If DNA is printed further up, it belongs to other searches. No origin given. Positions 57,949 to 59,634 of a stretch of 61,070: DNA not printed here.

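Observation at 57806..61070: Class I lanthipeptide gene cluster (lanA-lanC-lanB) running off the right edge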

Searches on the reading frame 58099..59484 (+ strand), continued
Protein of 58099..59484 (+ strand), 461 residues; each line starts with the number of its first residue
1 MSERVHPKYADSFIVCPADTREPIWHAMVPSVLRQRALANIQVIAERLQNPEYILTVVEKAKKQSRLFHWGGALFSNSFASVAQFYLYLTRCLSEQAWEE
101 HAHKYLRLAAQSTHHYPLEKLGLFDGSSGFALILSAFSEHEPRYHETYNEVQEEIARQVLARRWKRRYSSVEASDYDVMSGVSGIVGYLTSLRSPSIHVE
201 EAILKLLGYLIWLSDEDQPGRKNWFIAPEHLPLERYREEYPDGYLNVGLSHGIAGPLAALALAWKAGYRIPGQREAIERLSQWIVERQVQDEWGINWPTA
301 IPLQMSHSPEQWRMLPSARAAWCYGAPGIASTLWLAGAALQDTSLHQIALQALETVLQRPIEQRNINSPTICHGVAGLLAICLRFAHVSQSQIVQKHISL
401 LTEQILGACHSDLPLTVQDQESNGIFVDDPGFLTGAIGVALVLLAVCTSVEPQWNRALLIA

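Call 48: search_protein_families(library=ncbifam, proteins=[L086:6491-7549:+, L087:16612-17637:+, L086:4632-6449:+, L087:14705-16555:+, L086:1352-4648:+], max_evalue=0.00001)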
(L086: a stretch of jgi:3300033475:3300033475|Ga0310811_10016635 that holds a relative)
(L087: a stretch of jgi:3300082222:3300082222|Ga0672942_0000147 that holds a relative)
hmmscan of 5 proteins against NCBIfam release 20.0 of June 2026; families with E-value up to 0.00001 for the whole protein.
L086:6491-7549:+ (352 aa): 18 families
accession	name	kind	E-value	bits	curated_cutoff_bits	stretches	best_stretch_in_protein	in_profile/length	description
TIGR03558.1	oxido_grp_1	subfamily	2.1e-112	375.5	166.95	1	4-338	1-325/325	MsnO8 family LLM class oxidoreductase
NF007802.0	PRK10508.1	equivalog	2e-65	221.1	540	1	2-337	6-328/335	luciferase-like monooxygenase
TIGR04027.1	LLM_KPN_01858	hypoth_equivalog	5.9e-18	64.9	412.9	1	29-185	26-178/326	putative FMN-dependent luciferase-like monooxygenase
TIGR04036.1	LLM_CE1758_fam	subfamily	1.3e-15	57.2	479.1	1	18-282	23-295/355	CE1758 family FMN-dependent luciferase-like monooxygenase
TIGR03858.1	LLM_2I7G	subfamily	7.9e-15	54.6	462.25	1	17-109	20-111/337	Atu2307/SP_0267 family LLM class monooxygenase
TIGR04020.1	seco_metab_LLM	subfamily_domain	3.4e-12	46.1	244.45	1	27-140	23-134/341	MupA/Atu3671 family FMN-dependent luciferase-like monooxygenase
NF052254.1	luciferase_Alph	exception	3.4e-10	39.7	600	1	17-109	16-108/354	luciferase subunit alpha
TIGR03619.1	F420_Rv2161c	subfamily_domain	7.7e-10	38.8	166.9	1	28-211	3-203/247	TIGR03619 family F420-dependent LLM class oxidoreductase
TIGR03621.1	F420_MSMEG_2516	subfamily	2.1e-09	37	213.15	1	20-185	11-170/295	TIGR03621 family F420-dependent LLM class oxidoreductase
TIGR03571.1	lucif_BA3436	subfamily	4.1e-09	36.1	303.9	1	12-152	19-158/304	TIGR03571 family LLM class oxidoreductase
TIGR03620.1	F420_MSMEG_4141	subfamily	1e-08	34.9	219.8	1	20-112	15-100/280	TIGR03620 family F420-dependent LLM class oxidoreductase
TIGR04465.1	ArgArg_F420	equivalog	8.3e-08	31.7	470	1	24-188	61-232/364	F420-dependent hydroxymycolic acid dehydrogenase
NF002619.0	PRK02271.1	equivalog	1.6e-07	30.9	276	1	21-112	12-98/329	5,10-methylenetetrahydromethanopterin reductase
TIGR04024.1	F420_NP1902A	hypoth_equivalog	2.3e-07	29.8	345.4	1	12-317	4-309/330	TIGR04024 family LLM class F420-dependent oxidoreductase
TIGR03559.1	F420_Rv3520c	subfamily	3.3e-07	29.7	335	1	19-108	9-92/325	LLM class F420-dependent oxidoreductase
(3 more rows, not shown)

L087:16612-17637:+ (341 aa): 14 families
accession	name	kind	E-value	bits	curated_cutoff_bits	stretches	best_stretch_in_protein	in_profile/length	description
TIGR03558.1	oxido_grp_1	subfamily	4.9e-106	354.6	166.95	1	4-338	1-325/325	MsnO8 family LLM class oxidoreductase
NF007802.0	PRK10508.1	equivalog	5.3e-57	193.4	540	1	2-337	6-328/335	luciferase-like monooxygenase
TIGR04036.1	LLM_CE1758_fam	subfamily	8e-15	54.5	479.1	1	15-109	20-114/355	CE1758 family FMN-dependent luciferase-like monooxygenase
TIGR04027.1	LLM_KPN_01858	hypoth_equivalog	9.1e-15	54.4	412.9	1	28-110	25-109/326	putative FMN-dependent luciferase-like monooxygenase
TIGR03858.1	LLM_2I7G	subfamily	1.5e-12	47.2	462.25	1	16-108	19-111/337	Atu2307/SP_0267 family LLM class monooxygenase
TIGR04020.1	seco_metab_LLM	subfamily_domain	5.6e-10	38.9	244.45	1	26-108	22-106/341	MupA/Atu3671 family FMN-dependent luciferase-like monooxygenase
TIGR03621.1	F420_MSMEG_2516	subfamily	3.4e-09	36.2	213.15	1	21-108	12-95/295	TIGR03621 family F420-dependent LLM class oxidoreductase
TIGR03620.1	F420_MSMEG_4141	subfamily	1.4e-08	34.5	219.8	1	19-111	14-100/280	TIGR03620 family F420-dependent LLM class oxidoreductase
NF052254.1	luciferase_Alph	exception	2.5e-08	33.5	600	1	16-108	15-108/354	luciferase subunit alpha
TIGR03857.1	F420_MSMEG_2249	hypoth_equivalog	3.4e-08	33.1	218.4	1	17-112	9-99/329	TIGR03857 family LLM class F420-dependent oxidoreductase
TIGR03571.1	lucif_BA3436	subfamily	7.7e-08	32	303.9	1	10-108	17-122/304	TIGR03571 family LLM class oxidoreductase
TIGR03619.1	F420_Rv2161c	subfamily_domain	9.5e-08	31.9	166.9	1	27-108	2-99/247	TIGR03619 family F420-dependent LLM class oxidoreductase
TIGR04465.1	ArgArg_F420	equivalog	3e-06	26.5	470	1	25-108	62-150/364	F420-dependent hydroxymycolic acid dehydrogenase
TIGR03841.1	F420_Rv3093c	subfamily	1e-05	25.1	213.65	0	21-107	8-89/298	LLM class F420-dependent oxidoreductase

L086:4632-6449:+ (605 aa): 186 families (the best 25 are shown)
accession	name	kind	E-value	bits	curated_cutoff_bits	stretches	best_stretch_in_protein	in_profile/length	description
TIGR02203.1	MsbA_lipidA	equivalog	4.4e-94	316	602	1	32-601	11-570/572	lipid A export permease/ATP-binding protein MsbA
NF045513.1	HepA_fam_ABC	equivalog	1.5e-78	264.8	725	1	97-600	113-609/610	heterocyst formation ABC transporter subunit HepA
TIGR02204.1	MsbA_rel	hypoth_equivalog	1.7e-76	258.1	780.4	1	191-600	169-575/576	ABC transporter, permease/ATP-binding protein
NF010178.0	PRK13657.1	equivalog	2.9e-71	240.6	733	1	260-599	241-569/588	glucan ABC transporter ATP-binding protein/ permease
TIGR00958.1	3a01208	subfamily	3.7e-71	240.4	874.6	1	323-596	444-710/711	antigen peptide transporter 2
TIGR01846.1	type_I_sec_HlyB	subfamily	4.5e-71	240.1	725.55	1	301-601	395-693/694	type I secretion system permease/ATPase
TIGR03796.1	NHLM_micro_ABC1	equivalog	2.6e-69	234.2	853.3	1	17-597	140-709/710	NHLP family bacteriocin export ABC transporter peptidase/permease/ATPase subunit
NF008381.0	PRK11176.1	equivalog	7.8e-69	232.5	867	1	155-601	144-580/582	lipid A ABC transporter ATP-binding protein/permease MsbA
TIGR03375.1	type_I_sec_LssB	subfamily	1.9e-66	224.8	693.1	1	277-589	388-691/696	type I secretion system permease/ATPase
NF052233.1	CphA_assoc_ABC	equivalog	7.8e-65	219.6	880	1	85-601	236-744/766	cyanophycin metabolism-associated ABC transporter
TIGR01192.1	chvA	subfamily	7.9e-62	209.7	585.4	1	285-598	264-568/585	glucan export ABC transporter ATP-binding protein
TIGR02857.1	CydD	equivalog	1.1e-60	206.2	435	1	330-572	294-529/529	thiol reductant ABC exporter subunit CydD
NF008056.1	PRK10790.1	equivalog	7.2e-58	196.5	746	1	56-603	43-578/584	SmdB family multidrug efflux ABC transporter permease/ATP-binding protein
NF008364.0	PRK11160.1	equivalog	6.6e-57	193.4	630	1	164-597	145-572/575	heme ABC transporter ATP-binding protein/permease CydC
TIGR01193.1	bacteriocin_ABC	subfamily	2.1e-54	185.2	523.85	1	274-598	392-707/708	peptide cleavage/export ABC transporter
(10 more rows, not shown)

L087:14705-16555:+ (616 aa): 182 families (the best 25 are shown)
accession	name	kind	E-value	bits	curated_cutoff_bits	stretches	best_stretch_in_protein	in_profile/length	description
TIGR02203.1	MsbA_lipidA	equivalog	7.8e-95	318.5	602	1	63-610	28-570/572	lipid A export permease/ATP-binding protein MsbA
TIGR02204.1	MsbA_rel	hypoth_equivalog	1.2e-76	258.7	780.4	1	95-609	63-575/576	ABC transporter, permease/ATP-binding protein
TIGR00958.1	3a01208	subfamily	2.7e-74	250.7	874.6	1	44-605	168-710/711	antigen peptide transporter 2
NF045513.1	HepA_fam_ABC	equivalog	3.8e-74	250.2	725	1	43-609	40-609/610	heterocyst formation ABC transporter subunit HepA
TIGR01846.1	type_I_sec_HlyB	subfamily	8.5e-73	245.8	725.55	1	99-610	186-693/694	type I secretion system permease/ATPase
TIGR03796.1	NHLM_micro_ABC1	equivalog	4e-69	233.6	853.3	1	50-606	159-709/710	NHLP family bacteriocin export ABC transporter peptidase/permease/ATPase subunit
NF008381.0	PRK11176.1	equivalog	8.4e-67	225.8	867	1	113-610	90-580/582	lipid A ABC transporter ATP-binding protein/permease MsbA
TIGR03375.1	type_I_sec_LssB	subfamily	1.3e-66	225.3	693.1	1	333-598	431-691/696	type I secretion system permease/ATPase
NF010178.0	PRK13657.1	equivalog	1.7e-65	221.6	733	1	330-607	297-568/588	glucan ABC transporter ATP-binding protein/ permease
NF052233.1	CphA_assoc_ABC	equivalog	6.4e-64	216.6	880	1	37-610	185-744/766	cyanophycin metabolism-associated ABC transporter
TIGR02857.1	CydD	equivalog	6.1e-61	207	435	1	339-581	294-529/529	thiol reductant ABC exporter subunit CydD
TIGR03797.1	NHLM_micro_ABC2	equivalog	2.3e-57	195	709.4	1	17-609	112-685/686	NHLP bacteriocin export ABC transporter permease/ATPase subunit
TIGR01192.1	chvA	subfamily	3.2e-55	187.8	585.4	1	363-606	330-567/585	glucan export ABC transporter ATP-binding protein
NF008364.0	PRK11160.1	equivalog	1.9e-54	185.3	630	1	319-605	291-571/575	heme ABC transporter ATP-binding protein/permease CydC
NF008056.1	PRK10790.1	equivalog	2.1e-52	178.5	746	1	100-612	73-578/584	SmdB family multidrug efflux ABC transporter permease/ATP-binding protein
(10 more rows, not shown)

L086:1352-4648:+ (1098 aa): 1 family
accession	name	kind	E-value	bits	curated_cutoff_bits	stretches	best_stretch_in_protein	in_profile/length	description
TIGR03891.1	thiopep_ocin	subfamily_domain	5.4e-55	187.2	48.45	1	804-1066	1-262/263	thiopeptide-type bacteriocin biosynthesis protein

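Call 68: search_protein_families(library=padloc, proteins=[window:58099-59484:+], max_evalue=0.001)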
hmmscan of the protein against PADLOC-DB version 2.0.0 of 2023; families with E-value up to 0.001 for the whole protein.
window:58099-59484:+ (461 aa): 0 families
